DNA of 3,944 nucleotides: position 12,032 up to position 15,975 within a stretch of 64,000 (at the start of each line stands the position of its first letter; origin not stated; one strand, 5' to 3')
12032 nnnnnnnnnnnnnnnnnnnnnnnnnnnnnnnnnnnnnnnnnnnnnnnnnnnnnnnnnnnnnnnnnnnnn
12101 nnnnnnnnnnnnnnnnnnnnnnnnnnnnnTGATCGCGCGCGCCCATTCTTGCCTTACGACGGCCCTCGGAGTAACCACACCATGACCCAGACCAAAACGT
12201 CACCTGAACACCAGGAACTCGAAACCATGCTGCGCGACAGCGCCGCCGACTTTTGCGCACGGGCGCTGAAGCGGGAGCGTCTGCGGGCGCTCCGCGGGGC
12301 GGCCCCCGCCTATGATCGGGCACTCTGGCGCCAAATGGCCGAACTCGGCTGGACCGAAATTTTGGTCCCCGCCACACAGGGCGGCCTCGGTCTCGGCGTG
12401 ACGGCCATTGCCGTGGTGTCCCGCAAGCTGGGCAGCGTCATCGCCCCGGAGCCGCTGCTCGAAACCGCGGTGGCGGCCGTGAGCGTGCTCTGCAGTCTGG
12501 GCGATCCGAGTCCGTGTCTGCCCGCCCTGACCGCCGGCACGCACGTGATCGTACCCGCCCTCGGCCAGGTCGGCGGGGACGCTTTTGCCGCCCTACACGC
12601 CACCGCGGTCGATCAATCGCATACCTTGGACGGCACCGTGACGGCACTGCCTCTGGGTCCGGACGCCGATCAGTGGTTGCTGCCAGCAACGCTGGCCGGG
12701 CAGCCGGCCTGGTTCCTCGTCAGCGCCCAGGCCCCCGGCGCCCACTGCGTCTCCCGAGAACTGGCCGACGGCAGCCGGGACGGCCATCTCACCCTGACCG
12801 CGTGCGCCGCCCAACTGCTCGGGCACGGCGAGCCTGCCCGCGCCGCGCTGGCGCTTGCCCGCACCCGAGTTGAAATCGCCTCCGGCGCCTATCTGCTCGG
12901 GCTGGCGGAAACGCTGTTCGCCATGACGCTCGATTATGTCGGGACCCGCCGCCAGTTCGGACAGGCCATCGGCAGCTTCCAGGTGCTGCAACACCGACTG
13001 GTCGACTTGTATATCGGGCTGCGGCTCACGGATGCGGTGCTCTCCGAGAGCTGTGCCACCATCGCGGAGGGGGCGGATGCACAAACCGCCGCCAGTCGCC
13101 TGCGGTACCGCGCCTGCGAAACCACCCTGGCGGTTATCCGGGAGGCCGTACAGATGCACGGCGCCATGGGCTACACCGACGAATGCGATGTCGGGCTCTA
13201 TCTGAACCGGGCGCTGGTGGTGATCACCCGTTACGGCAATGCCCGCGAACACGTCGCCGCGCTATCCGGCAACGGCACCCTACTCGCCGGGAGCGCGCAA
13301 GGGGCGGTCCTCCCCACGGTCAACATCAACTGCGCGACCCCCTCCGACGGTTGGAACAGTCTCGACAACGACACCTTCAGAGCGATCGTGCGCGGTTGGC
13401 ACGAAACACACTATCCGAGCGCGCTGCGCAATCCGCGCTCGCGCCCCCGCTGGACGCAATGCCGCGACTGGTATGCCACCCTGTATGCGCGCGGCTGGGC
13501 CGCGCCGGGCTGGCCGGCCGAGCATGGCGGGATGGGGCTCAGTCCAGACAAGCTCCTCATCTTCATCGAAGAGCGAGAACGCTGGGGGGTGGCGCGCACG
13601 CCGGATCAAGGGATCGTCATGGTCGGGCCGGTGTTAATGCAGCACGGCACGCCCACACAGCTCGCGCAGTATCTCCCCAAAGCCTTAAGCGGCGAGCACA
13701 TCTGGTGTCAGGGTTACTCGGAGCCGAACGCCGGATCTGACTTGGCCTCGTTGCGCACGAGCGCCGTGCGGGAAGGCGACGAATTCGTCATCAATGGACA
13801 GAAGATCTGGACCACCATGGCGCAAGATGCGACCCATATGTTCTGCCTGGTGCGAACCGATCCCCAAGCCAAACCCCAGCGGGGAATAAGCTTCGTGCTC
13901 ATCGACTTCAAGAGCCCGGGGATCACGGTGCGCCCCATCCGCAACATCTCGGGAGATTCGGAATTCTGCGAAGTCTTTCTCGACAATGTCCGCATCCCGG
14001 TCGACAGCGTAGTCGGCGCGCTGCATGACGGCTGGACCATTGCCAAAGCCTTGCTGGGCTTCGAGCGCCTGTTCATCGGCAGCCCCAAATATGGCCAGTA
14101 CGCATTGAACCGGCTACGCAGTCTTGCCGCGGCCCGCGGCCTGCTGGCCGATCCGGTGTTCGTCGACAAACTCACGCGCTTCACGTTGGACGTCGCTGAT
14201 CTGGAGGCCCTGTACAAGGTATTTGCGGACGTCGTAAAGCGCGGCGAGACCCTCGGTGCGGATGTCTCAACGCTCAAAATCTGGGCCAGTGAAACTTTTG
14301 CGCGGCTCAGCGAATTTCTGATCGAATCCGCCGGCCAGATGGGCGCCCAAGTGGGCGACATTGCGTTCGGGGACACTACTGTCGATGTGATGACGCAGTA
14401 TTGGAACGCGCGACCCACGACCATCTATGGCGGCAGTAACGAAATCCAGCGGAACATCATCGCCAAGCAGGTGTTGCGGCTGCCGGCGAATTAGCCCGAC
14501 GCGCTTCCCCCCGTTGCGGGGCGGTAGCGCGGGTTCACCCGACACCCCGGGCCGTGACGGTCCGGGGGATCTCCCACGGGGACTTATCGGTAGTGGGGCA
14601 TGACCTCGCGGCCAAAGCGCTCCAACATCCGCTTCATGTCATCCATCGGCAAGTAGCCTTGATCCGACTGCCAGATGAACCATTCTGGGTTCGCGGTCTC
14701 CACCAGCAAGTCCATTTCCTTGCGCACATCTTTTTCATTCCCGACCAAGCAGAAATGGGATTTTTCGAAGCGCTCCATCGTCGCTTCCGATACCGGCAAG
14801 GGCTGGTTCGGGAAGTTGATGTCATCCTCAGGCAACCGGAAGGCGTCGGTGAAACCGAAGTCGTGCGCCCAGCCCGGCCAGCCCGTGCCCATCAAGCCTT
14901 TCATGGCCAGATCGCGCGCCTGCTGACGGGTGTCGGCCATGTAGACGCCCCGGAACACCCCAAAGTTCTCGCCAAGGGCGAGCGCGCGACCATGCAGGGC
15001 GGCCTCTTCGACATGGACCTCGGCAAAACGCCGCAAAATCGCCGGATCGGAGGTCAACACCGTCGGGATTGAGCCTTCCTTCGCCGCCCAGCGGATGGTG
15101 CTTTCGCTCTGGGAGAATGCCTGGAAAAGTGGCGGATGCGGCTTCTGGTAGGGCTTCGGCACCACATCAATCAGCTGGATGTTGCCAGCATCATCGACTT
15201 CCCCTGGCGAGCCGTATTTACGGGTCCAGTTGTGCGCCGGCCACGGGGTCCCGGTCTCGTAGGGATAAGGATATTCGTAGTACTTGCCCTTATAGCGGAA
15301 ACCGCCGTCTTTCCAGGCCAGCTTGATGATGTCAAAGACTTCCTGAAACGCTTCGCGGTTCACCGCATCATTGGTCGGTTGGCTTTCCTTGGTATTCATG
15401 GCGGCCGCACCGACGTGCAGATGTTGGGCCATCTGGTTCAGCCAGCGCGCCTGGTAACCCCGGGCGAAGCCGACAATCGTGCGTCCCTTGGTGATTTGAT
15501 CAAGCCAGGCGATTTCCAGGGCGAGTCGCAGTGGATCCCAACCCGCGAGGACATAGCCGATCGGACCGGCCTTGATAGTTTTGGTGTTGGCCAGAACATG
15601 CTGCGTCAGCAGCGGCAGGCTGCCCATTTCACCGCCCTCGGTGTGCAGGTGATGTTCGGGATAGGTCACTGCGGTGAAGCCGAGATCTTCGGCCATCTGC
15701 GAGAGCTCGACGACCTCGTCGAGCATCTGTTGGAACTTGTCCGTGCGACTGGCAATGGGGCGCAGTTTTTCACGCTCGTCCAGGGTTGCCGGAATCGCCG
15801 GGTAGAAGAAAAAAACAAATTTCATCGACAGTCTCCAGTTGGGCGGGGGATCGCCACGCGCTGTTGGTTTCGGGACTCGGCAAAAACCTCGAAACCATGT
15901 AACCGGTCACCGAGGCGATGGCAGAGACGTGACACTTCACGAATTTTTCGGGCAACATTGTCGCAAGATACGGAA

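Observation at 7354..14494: Unusual module: fused indolepyruvate ferredoxin oxidoreductase-family enzyme divergent from a citryl-CoA-lyase-like protein and a single-polypeptide double acyl-CoA dehydrogenase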

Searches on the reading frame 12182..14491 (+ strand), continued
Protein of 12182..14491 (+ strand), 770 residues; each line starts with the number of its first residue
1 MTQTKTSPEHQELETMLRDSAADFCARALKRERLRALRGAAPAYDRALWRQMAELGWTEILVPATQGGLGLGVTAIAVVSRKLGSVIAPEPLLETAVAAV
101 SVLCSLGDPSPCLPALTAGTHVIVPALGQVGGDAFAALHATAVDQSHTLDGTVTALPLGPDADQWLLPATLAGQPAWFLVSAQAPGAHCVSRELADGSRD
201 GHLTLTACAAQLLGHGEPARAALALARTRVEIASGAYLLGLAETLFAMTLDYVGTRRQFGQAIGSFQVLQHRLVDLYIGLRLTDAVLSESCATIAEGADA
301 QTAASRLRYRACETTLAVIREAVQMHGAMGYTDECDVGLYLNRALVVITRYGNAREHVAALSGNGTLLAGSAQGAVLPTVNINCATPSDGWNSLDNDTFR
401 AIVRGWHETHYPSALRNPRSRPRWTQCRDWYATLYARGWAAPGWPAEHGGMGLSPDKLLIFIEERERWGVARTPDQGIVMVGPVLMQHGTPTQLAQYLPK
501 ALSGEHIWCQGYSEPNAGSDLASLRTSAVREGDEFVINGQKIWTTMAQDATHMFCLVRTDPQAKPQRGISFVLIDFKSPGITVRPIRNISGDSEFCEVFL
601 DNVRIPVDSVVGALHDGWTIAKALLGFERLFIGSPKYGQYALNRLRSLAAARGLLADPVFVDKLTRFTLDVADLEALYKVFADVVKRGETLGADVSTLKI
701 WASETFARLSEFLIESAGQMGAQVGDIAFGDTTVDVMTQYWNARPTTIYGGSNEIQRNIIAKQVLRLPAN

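Call 66: search_protein_representatives(protein=window:12182-14491:+)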
Query: 770 residues. Proteins with E-value up to 0.001 (for the whole library): 52259; up to 1e-10: 24528; up to 1e-30: 4294. The best 150 are listed.
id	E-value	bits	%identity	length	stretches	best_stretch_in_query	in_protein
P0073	3.1e-286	967.7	58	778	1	7-769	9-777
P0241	7.3e-239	811.0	50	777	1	6-768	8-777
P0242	3.7e-212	722.8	46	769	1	8-769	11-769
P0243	1.3e-190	651.5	47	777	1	15-768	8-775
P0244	2.8e-186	637.2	46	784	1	14-769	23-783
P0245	7.7e-185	632.4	47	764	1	12-769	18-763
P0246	1.8e-183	627.9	45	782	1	11-769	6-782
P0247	8.0e-181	619.2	44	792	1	14-767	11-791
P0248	3.2e-180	617.1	45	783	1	9-769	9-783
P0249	2.6e-177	607.5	44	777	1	44-768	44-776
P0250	1.5e-175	601.7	44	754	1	7-769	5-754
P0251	4.1e-173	593.7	45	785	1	12-768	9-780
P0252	4.5e-168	577.0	42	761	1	6-768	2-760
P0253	5.7e-168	576.6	42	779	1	11-769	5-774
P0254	3.4e-167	574.1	49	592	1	183-767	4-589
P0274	3.8e-134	464.8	38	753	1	16-766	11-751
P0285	3.0e-115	402.3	40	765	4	398-765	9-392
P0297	2.8e-105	369.4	36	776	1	16-768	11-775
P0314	1.0e-96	341.1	34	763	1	16-765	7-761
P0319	1.1e-94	334.4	33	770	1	15-768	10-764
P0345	3.7e-88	312.7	32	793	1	15-766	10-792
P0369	2.0e-81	290.5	31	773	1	12-769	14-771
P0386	2.7e-78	280.1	33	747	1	19-764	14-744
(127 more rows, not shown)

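Call 67: list_cluster_members(proteins=[P0242, P0252, P0274, P0285, P0297, P0314, P0319, P0345, P0369, P0386])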
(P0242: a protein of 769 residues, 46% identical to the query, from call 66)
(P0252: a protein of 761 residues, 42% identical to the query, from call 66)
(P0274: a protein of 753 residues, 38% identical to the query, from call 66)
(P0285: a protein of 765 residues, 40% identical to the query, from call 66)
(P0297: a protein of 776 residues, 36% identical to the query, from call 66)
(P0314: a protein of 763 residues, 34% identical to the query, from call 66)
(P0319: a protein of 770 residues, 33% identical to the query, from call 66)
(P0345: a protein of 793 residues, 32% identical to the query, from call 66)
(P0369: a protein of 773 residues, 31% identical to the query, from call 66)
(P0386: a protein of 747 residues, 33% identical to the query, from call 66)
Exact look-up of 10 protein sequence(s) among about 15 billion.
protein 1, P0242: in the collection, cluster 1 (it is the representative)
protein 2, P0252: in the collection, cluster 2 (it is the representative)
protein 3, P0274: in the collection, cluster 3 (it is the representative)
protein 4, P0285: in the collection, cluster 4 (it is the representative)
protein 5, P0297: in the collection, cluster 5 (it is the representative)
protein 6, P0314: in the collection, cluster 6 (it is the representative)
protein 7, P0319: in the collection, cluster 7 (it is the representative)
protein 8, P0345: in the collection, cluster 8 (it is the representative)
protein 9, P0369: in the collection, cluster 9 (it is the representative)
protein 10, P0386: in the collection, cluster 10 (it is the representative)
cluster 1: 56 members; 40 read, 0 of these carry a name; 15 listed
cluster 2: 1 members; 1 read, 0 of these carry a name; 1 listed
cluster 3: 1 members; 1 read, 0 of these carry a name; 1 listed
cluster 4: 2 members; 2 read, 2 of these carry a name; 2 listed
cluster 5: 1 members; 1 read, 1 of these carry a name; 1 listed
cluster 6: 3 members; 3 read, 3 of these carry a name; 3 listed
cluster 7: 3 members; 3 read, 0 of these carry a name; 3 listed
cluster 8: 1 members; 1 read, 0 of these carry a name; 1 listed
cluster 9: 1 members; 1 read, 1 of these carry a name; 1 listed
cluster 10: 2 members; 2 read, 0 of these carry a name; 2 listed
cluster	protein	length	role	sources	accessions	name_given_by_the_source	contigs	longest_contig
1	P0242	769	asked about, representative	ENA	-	-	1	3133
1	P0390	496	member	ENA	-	-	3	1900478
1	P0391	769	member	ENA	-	-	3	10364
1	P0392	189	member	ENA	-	-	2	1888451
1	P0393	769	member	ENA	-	-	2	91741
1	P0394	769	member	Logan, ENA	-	-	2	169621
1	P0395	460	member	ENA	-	-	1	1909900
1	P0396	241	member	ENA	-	-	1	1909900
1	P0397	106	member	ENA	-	-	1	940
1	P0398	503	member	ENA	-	-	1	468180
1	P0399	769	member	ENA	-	-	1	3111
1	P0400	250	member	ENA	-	-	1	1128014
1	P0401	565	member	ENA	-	-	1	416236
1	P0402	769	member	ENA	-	-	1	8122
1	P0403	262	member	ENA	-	-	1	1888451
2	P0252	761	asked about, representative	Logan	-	-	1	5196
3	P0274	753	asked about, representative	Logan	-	-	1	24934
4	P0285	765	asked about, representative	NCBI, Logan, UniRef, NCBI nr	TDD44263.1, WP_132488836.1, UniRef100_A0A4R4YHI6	acyl-CoA dehydrogenase family protein [Saccharopolyspora elongata] | Acyl-CoA dehydrogenase n=1 Tax=Saccharopolyspora elongata TaxID=2530387 ...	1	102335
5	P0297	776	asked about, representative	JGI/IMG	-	alkylation response protein AidB-like acyl-CoA dehydrogenase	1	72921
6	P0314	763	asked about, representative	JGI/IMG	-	alkylation response protein AidB-like acyl-CoA dehydrogenase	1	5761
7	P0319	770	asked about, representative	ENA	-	-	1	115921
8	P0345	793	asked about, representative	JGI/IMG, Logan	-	-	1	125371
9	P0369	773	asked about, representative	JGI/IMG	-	3-oxochol-4-en-24-oyl-CoA dehydrogenase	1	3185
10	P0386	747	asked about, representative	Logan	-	-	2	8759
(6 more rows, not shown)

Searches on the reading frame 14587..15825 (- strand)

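Call 12: search_protein_families(library=pfam, proteins=[window:14587-15825:-], max_evalue=0.001)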
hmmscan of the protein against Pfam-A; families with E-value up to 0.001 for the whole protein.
window:14587-15825:- (413 aa): 1 family
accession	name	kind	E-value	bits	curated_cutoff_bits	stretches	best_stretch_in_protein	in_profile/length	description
PF00296.26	Bac_luciferase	-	9.1e-27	94.7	27.9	1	19-376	19-309/314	Luciferase-like monooxygenase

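Call 29: search_protein_families(library=ncbifam, proteins=[window:14587-15825:-], max_evalue=0.001)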
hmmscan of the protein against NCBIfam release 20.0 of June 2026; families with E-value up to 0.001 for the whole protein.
window:14587-15825:- (413 aa): 15 families
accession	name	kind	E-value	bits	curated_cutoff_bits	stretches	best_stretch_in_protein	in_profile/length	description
NF052254.1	luciferase_Alph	exception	1.8e-15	57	600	1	31-125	17-110/354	luciferase subunit alpha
TIGR04020.1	seco_metab_LLM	subfamily_domain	1.4e-12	47.4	244.45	1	35-127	18-110/341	MupA/Atu3671 family FMN-dependent luciferase-like monooxygenase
TIGR03858.1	LLM_2I7G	subfamily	3.1e-12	46.1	462.25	1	27-123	17-111/337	Atu2307/SP_0267 family LLM class monooxygenase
TIGR03560.1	F420_Rv1855c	subfamily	2.2e-10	40.7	231.4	1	31-185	8-153/227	TIGR03560 family F420-dependent LLM class oxidoreductase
TIGR03619.1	F420_Rv2161c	subfamily_domain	3e-10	40.1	166.9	1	40-130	2-106/247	TIGR03619 family F420-dependent LLM class oxidoreductase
TIGR03558.1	oxido_grp_1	subfamily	4.8e-10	39.2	166.95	1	30-122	14-105/325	MsnO8 family LLM class oxidoreductase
NF052255.1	luciferase_Beta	exception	1.7e-09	37.2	500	1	31-124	17-111/325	luciferase subunit beta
TIGR04027.1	LLM_KPN_01858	hypoth_equivalog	3.1e-09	36.2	412.9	1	38-128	22-112/326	putative FMN-dependent luciferase-like monooxygenase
TIGR04036.1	LLM_CE1758_fam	subfamily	8.9e-09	34.6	479.1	1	23-134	15-124/355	CE1758 family FMN-dependent luciferase-like monooxygenase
TIGR03621.1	F420_MSMEG_2516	subfamily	6.3e-08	32.1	213.15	1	34-126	12-98/295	TIGR03621 family F420-dependent LLM class oxidoreductase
TIGR03571.1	lucif_BA3436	subfamily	2.9e-07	30.1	303.9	1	23-123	18-122/304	TIGR03571 family LLM class oxidoreductase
TIGR04021.1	LLM_DMSO2_sfnG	equivalog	7.4e-07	28.8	382.95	1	33-306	25-248/350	dimethylsulfone monooxygenase SfnG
NF007802.0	PRK10508.1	equivalog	2.3e-05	23.6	540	1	23-133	15-123/335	luciferase-like monooxygenase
TIGR03842.1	F420_CPS_4043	hypoth_equivalog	0.00018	20.7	295.45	0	36-145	13-118/329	TIGR03842 family LLM class F420-dependent oxidoreductase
NF002619.0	PRK02271.1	equivalog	0.00026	20.4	276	0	35-132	13-103/329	5,10-methylenetetrahydromethanopterin reductase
